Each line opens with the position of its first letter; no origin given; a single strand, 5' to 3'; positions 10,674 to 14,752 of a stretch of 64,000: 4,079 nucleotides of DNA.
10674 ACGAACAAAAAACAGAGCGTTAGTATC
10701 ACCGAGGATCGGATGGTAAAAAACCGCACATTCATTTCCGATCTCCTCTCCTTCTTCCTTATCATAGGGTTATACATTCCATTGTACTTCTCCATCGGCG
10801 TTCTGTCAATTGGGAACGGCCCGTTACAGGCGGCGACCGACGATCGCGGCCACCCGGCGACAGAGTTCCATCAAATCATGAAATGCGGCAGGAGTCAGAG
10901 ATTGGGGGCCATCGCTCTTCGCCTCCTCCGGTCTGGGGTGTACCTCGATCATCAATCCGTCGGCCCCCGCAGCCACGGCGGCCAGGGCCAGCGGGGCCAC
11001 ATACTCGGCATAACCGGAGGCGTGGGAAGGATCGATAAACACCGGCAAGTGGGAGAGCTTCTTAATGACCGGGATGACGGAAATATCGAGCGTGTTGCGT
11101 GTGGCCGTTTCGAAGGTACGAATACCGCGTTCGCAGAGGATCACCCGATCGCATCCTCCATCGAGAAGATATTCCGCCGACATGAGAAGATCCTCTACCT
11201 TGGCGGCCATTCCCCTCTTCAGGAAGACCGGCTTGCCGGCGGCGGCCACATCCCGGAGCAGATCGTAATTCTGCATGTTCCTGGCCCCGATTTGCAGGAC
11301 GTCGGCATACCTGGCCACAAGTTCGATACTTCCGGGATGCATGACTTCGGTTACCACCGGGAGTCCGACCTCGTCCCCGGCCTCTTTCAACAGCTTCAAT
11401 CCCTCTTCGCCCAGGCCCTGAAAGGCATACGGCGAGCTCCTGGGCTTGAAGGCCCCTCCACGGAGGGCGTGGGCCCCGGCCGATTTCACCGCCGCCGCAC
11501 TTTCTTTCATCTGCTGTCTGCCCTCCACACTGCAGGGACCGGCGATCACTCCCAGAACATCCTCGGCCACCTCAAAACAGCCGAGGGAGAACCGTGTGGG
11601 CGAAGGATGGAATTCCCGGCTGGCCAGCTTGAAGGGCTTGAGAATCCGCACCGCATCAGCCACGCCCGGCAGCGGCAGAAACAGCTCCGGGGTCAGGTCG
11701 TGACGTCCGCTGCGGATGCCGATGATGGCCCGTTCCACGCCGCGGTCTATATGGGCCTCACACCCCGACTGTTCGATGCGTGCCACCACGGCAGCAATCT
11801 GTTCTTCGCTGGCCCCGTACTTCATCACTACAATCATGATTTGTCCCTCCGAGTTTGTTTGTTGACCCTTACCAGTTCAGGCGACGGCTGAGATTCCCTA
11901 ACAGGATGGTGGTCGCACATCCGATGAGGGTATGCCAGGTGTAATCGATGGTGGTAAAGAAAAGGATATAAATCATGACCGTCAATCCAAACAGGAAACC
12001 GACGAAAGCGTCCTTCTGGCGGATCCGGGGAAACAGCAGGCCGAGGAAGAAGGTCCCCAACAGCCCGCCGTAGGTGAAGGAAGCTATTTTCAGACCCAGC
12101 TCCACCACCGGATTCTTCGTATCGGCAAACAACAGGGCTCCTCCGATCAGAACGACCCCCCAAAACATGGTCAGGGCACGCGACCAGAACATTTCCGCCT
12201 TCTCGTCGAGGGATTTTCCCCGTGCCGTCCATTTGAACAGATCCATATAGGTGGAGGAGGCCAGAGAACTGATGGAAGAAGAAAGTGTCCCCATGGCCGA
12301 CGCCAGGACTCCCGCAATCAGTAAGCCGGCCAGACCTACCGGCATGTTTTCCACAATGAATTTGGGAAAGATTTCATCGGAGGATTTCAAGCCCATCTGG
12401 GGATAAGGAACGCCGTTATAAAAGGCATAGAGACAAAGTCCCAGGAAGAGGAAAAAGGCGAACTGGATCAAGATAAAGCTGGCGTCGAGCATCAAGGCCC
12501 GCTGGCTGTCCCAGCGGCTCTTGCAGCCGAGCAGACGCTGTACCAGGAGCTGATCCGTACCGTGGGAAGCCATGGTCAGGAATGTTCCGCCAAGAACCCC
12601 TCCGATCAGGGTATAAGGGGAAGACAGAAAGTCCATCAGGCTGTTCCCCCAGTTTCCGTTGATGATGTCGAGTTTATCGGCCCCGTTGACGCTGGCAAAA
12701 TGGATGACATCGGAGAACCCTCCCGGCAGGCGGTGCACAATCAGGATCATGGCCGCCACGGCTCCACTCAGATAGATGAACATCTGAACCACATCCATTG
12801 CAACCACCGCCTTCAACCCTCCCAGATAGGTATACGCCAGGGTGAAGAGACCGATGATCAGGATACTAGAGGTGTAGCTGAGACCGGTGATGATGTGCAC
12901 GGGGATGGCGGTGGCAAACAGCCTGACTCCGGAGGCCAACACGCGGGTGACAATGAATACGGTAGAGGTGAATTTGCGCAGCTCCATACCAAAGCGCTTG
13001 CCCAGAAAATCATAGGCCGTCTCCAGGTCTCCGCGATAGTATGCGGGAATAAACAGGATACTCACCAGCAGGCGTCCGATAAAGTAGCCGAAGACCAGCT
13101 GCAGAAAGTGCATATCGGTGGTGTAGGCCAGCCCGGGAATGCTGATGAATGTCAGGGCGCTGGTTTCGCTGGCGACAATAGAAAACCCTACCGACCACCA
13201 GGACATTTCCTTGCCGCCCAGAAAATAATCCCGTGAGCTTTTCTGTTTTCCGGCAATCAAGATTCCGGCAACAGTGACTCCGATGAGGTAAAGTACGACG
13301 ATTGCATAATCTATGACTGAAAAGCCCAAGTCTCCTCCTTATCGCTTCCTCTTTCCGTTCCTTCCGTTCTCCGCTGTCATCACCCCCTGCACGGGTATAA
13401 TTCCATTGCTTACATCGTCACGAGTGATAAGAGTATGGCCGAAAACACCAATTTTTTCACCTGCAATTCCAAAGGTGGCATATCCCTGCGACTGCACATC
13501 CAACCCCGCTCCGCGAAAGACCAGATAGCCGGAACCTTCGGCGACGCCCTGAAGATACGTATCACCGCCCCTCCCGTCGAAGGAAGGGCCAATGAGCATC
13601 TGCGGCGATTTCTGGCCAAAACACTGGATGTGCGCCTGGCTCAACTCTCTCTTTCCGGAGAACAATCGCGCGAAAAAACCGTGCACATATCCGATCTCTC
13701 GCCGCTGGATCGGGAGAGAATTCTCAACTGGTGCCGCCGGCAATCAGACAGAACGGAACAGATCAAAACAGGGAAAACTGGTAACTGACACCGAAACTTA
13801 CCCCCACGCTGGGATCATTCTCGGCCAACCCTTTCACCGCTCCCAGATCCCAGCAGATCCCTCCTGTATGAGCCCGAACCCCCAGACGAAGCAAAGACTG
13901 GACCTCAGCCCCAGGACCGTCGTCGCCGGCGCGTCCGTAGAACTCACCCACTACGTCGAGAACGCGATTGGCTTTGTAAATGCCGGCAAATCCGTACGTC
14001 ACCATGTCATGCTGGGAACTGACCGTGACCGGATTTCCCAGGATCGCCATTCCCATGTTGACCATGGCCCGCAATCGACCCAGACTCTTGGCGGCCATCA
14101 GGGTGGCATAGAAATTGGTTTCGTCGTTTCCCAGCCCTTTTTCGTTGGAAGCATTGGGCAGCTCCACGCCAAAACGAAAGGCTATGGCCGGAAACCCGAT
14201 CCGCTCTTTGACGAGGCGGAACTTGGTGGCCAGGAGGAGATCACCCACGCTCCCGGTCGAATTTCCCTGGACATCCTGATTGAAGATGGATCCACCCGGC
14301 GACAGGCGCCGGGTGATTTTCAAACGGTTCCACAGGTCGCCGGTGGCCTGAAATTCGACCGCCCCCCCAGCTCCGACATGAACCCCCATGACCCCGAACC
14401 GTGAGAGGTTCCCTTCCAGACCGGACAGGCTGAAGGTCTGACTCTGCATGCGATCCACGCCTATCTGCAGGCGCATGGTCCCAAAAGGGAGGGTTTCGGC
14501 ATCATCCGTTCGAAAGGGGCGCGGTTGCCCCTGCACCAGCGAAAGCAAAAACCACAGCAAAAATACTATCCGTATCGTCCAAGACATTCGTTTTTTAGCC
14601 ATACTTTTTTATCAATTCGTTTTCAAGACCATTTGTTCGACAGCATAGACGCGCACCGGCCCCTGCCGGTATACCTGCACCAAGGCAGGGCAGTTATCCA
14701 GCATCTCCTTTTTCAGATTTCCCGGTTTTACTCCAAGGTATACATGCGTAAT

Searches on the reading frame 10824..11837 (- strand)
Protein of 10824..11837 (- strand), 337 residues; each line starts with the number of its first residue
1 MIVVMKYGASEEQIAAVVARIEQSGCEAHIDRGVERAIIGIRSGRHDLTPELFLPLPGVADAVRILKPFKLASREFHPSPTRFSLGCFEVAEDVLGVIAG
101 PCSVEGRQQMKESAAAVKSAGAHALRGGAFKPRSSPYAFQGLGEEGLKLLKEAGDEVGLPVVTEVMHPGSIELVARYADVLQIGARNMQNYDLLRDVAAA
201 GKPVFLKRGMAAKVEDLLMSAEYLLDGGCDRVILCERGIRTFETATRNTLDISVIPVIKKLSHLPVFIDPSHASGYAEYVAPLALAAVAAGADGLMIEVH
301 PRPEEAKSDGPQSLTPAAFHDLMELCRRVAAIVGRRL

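Call 71: search_protein_families(library=pfam, proteins=[window:10824-11837:-], max_evalue=0.00001)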
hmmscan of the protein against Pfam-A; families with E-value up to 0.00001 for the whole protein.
window:10824-11837:- (337 aa): 3 families
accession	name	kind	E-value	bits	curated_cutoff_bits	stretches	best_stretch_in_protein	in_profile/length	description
PF00793.26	DAHP_synth_1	-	7.5e-78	261.6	25.5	1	95-324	18-259/270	DAHP synthetase I family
PF18152.6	DAHP_snth_FXD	-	6.5e-16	58.4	27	1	1-67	1-67/67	DAHP synthase ferredoxin-like domain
PF03102.20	NeuB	-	1.8e-10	41.1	22.1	1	142-335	53-238/241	NeuB family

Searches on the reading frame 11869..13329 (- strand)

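Call 71: search_protein_families(library=pfam, proteins=[window:11869-13329:-], max_evalue=0.00001)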
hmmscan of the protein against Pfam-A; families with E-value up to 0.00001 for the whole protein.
window:11869-13329:- (486 aa): 1 family
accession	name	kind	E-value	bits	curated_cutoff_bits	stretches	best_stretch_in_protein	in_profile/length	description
PF00474.23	SSF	-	7.8e-44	150.6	22.8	1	35-448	1-406/406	Sodium:solute symporter family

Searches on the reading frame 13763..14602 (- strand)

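Call 72: search_protein_families(library=pfam, proteins=[window:13763-14602:-], max_evalue=0.00001)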
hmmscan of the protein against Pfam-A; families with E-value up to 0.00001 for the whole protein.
window:13763-14602:- (279 aa): 1 family
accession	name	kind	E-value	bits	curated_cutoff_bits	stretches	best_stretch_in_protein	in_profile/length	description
PF13557.12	Phenol_MetA_deg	-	7e-06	26.7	22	0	88-275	63-241/242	Putative MetA-pathway of phenol degradation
